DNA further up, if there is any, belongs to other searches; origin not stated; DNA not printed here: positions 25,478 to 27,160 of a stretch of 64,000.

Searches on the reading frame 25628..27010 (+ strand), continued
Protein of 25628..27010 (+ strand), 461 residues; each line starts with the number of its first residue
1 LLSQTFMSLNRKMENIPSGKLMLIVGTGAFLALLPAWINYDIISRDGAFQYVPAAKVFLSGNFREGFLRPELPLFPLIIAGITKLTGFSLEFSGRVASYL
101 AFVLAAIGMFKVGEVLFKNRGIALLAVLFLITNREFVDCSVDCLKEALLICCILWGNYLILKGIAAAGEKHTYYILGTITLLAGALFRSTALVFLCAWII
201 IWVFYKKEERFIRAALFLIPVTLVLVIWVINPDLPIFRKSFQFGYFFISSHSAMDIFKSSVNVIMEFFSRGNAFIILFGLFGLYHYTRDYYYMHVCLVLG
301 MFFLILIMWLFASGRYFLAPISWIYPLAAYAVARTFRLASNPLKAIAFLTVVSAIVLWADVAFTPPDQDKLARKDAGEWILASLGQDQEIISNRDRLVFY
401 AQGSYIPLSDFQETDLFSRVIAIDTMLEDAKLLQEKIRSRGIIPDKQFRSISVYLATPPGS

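Call 92: find_encoding_contigs(protein=P0224, flank=10000, max_places=2)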
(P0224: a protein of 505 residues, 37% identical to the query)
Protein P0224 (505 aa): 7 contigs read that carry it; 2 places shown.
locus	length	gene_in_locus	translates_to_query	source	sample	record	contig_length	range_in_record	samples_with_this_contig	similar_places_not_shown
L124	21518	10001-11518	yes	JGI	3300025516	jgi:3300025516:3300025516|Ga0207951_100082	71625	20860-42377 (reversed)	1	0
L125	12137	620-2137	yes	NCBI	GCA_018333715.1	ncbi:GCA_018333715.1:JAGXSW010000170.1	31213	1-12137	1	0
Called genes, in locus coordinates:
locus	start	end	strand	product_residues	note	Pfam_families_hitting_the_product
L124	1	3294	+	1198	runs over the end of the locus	PF04230:PS_pyruv_trans, PF13692:Glyco_trans_1_4 (faint), PF00535:Glycos_transf_2, PF10111:Glyco_tranf_2_2, PF13641:Glyco_tranf_2_3, PF13712:Glyco_tranf_2_5 (weak)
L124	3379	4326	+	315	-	PF01797:Y1_Tnp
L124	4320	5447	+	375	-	PF02350:Epimerase_2, PF13579:Glyco_trans_4_4 (weak)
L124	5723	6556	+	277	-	PF13439:Glyco_transf_4 (weak), PF00534:Glycos_transf_1 (weak), PF13692:Glyco_trans_1_4, PF13524:Glyco_trans_1_2 (weak)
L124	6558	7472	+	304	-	PF00535:Glycos_transf_2, PF10111:Glyco_tranf_2_2 (faint), PF13641:Glyco_tranf_2_3, PF13632:Glyco_trans_2_3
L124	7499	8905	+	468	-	PF13727:CoA_binding_3, PF02397:Bac_transf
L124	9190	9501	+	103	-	PF24839:DUF7718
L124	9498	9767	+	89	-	PF18882:DUF5647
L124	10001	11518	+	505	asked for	PF13231:PMT_2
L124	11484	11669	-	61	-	-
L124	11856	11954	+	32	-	-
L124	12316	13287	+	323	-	PF01694:Rhomboid, PF01556:DnaJ_C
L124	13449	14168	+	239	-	PF13549:ATP-grasp_5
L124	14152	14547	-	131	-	PF13279:4HBT_2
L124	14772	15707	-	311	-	PF05231:MASE1 (weak), PF13487:HD_5, PF01966:HD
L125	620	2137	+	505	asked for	PF13231:PMT_2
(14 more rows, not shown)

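Call 95: search_protein_families(library=pfam, proteins=[L099:62-1339:+, L099:1312-2370:+, L099:2419-3384:+, L099:3399-4502:+, L099:4499-5902:+, L099:5905-7443:+, L099:8790-9728:+, L099:9957-10934:+, L065:4101-5969:+, L090:970-2415:+], max_evalue=0.0001)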
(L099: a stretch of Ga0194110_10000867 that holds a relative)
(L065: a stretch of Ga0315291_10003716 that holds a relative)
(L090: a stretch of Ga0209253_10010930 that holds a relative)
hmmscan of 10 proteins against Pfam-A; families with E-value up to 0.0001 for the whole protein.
L099:62-1339:+ (426 aa): 3 families
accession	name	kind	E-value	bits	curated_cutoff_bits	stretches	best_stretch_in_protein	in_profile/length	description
PF13692.12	Glyco_trans_1_4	-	3.8e-08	34.1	27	1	246-381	3-140/142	Glycosyl transferases group 1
PF00534.26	Glycos_transf_1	-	1.5e-06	28.3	26.4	1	246-387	17-162/172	Glycosyl transferases group 1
PF13439.12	Glyco_transf_4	-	7.9e-06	26.4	28.5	0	104-226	43-165/170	Glycosyltransferase Family 4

L099:1312-2370:+ (353 aa): 6 families
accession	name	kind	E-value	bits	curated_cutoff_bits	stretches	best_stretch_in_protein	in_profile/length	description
PF00534.26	Glycos_transf_1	-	9.4e-37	126.6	26.4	1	174-329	11-171/172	Glycosyl transferases group 1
PF13692.12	Glyco_trans_1_4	-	8.3e-28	97.9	27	1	181-315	4-141/142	Glycosyl transferases group 1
PF13439.12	Glyco_transf_4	-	5.2e-14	53.1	28.5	1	16-162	3-164/170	Glycosyltransferase Family 4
PF13524.12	Glyco_trans_1_2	-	2.2e-11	44.3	25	1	195-344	4-143/144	Glycosyl transferase-like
PF20706.3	GT4-conflict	-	3.2e-09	36.7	26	1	208-298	233-324/385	Family 4 Glycosyltransferase in conflict systems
PF13579.12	Glyco_trans_4_4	-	3.2e-06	28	29.7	1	98-162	98-157/158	Glycosyl transferase 4-like domain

L099:2419-3384:+ (322 aa): 2 families
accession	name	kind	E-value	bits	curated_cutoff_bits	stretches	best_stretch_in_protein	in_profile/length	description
PF16363.11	GDP_Man_Dehyd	-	1.5e-111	373.5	27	1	5-312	1-332/332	GDP-mannose 4,6 dehydratase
PF01370.27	Epimerase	-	6.5e-62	209.5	20.9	1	4-245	1-240/240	NAD dependent epimerase/dehydratase family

L099:3399-4502:+ (368 aa): 2 families
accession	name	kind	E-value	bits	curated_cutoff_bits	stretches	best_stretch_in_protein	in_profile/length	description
PF00534.26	Glycos_transf_1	-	6.6e-24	84.8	26.4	1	183-330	4-157/172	Glycosyl transferases group 1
PF13692.12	Glyco_trans_1_4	-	2.7e-18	67.1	27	1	196-327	4-138/142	Glycosyl transferases group 1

L099:4499-5902:+ (468 aa): 2 families
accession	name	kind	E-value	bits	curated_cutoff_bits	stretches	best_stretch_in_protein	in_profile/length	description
PF02397.22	Bac_transf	-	7.6e-71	237.8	27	1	281-461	1-177/179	Bacterial sugar transferase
PF13727.12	CoA_binding_3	-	3.8e-26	92.6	25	1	71-245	5-175/175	CoA-binding domain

L099:5905-7443:+ (513 aa): 1 family
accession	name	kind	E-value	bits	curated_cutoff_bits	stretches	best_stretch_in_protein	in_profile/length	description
PF13231.12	PMT_2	-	8.1e-12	46.1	26.1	1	71-228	4-159/160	Dolichyl-phosphate-mannose-protein mannosyltransferase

L099:8790-9728:+ (313 aa): 8 families
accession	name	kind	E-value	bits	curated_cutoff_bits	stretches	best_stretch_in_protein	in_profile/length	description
PF01370.27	Epimerase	-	1.5e-63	214.9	20.9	1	4-242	1-240/240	NAD dependent epimerase/dehydratase family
PF16363.11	GDP_Man_Dehyd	-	1.7e-49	169.5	27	1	5-305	1-332/332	GDP-mannose 4,6 dehydratase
PF01073.25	3Beta_HSD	-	5.5e-26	91.7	22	1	5-231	1-231/280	3-beta hydroxysteroid dehydrogenase/isomerase family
PF02719.21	Polysacc_synt_2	-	4.7e-12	46.1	20.2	1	4-262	1-249/293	Polysaccharide biosynthesis protein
PF13460.12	NAD_binding_10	-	3e-09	37.4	27.2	1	8-147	1-122/184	NAD(P)H-binding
PF05368.20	NmrA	-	1.6e-08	35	27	1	3-121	4-107/298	NmrA-like family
PF04321.23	RmlD_sub_bind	-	1.8e-08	34.3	27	1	3-157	2-137/287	RmlD substrate binding domain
PF07993.18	NAD_binding_4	-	2.1e-06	27.6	20.1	0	6-142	1-157/258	Male sterility protein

L099:9957-10934:+ (326 aa): 3 families
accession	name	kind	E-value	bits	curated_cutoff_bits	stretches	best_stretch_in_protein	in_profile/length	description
PF00294.29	PfkB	-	5.8e-40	137.9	25.8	1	14-309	4-297/302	pfkB family carbohydrate kinase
PF08543.17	Phos_pyr_kin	-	3.2e-05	23.9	27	1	193-295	118-225/246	Phosphomethylpyrimidine kinase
PF01256.23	Carb_kinase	-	0.0001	22.3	27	0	187-315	110-229/242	NAD(P)H-hydrate dehydratase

L065:4101-5969:+ (623 aa): 16 families
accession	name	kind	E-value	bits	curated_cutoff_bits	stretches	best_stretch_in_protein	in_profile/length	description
PF07719.23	TPR_2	-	1.1e-22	78.6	27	0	400-431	2-33/34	Tetratricopeptide repeat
PF13181.12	TPR_8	-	2.1e-15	55.9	25.7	0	399-431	1-33/34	Tetratricopeptide repeat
PF13432.12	TPR_16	-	2.7e-15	56.9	32.7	2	267-327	3-63/65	Tetratricopeptide repeat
PF14559.12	TPR_19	-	9.8e-15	55.1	25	2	272-328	2-58/68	Tetratricopeptide repeat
PF00515.34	TPR_1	-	2.7e-14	52.7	27.8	0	368-393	4-29/34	Tetratricopeptide repeat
PF13428.12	TPR_14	-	1.7e-12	47.1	23.5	0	404-440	6-42/44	Tetratricopeptide repeat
PF12895.13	ANAPC3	-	2.3e-11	44.2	27.2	1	274-353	2-80/82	Anaphase-promoting complex, cyclosome, subunit 3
PF13174.12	TPR_6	-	1.8e-10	41.2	26.3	0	405-432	6-33/33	Tetratricopeptide repeat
PF16841.11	CBM60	-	4e-10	40.5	28.2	1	540-617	3-73/91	Ca-dependent carbohydrate-binding module xylan-binding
PF23914.1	TPR_CcmH_CycH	-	7.8e-10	39.2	42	0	272-323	98-149/158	Cytochrome c-type biogenesis protein H TPR domain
PF13414.12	TPR_11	-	3.5e-07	30.3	26.8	0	406-441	1-36/42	TPR repeat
PF13424.12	TPR_12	-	1.9e-06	28.4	30.1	0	264-322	6-72/77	Tetratricopeptide repeat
PF13371.12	TPR_9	-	7.9e-06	26.2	35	0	374-433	4-63/73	Tetratricopeptide repeat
PF25063.1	ARM_TT21_C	-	4.6e-05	23.8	35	0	383-466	79-162/209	Tetratricopeptide repeat protein 21 C-terminal ARM domain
PF25064.1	ARM_TT21_5th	-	6.1e-05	23.7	27.8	0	297-401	3-108/117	TT21 fifth ARM repeats domain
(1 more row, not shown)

L090:970-2415:+ (482 aa): 1 family
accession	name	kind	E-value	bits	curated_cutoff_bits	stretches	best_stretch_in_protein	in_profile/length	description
PF13440.11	Polysacc_synt_3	-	8.6e-30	104.4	23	1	42-322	11-292/293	Polysaccharide biosynthesis protein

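Call 98: search_solved_structures(query=A3, max_evalue=1, show_alignments=3)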
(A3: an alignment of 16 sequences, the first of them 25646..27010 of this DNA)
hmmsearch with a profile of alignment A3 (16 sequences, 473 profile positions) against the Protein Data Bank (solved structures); distinct sequences matched with E-value up to 1: 1.
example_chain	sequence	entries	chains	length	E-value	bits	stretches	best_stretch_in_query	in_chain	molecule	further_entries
9nww_B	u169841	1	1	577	0.57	12.1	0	297-344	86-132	Probable phosphatidylethanolamine transferase Mcr-1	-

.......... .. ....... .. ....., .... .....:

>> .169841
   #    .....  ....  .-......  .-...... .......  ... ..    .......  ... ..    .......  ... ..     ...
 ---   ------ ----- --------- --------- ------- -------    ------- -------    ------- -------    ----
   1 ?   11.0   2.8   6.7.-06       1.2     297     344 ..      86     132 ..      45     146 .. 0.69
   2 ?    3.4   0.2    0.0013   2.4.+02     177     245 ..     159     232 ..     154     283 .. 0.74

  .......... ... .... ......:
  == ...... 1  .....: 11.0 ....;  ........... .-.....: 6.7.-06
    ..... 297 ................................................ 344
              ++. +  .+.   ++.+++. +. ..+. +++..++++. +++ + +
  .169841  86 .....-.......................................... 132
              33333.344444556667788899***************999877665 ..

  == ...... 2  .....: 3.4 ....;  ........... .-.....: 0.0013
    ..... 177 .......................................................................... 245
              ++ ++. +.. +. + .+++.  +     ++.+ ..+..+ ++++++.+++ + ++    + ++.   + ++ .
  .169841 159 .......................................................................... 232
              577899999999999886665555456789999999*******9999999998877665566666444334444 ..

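Call 99: search_solved_structures(query=A4, max_evalue=1, show_alignments=2)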
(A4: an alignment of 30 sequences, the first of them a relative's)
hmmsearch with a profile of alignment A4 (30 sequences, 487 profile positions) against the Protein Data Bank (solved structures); distinct sequences matched with E-value up to 1: 1.
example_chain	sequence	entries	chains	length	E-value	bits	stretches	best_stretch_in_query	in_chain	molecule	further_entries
6s7o_A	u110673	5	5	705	0.00062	21.7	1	85-211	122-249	Dolichyl-diphosphooligosaccharide--protein glycosyltransferase subunit STT3A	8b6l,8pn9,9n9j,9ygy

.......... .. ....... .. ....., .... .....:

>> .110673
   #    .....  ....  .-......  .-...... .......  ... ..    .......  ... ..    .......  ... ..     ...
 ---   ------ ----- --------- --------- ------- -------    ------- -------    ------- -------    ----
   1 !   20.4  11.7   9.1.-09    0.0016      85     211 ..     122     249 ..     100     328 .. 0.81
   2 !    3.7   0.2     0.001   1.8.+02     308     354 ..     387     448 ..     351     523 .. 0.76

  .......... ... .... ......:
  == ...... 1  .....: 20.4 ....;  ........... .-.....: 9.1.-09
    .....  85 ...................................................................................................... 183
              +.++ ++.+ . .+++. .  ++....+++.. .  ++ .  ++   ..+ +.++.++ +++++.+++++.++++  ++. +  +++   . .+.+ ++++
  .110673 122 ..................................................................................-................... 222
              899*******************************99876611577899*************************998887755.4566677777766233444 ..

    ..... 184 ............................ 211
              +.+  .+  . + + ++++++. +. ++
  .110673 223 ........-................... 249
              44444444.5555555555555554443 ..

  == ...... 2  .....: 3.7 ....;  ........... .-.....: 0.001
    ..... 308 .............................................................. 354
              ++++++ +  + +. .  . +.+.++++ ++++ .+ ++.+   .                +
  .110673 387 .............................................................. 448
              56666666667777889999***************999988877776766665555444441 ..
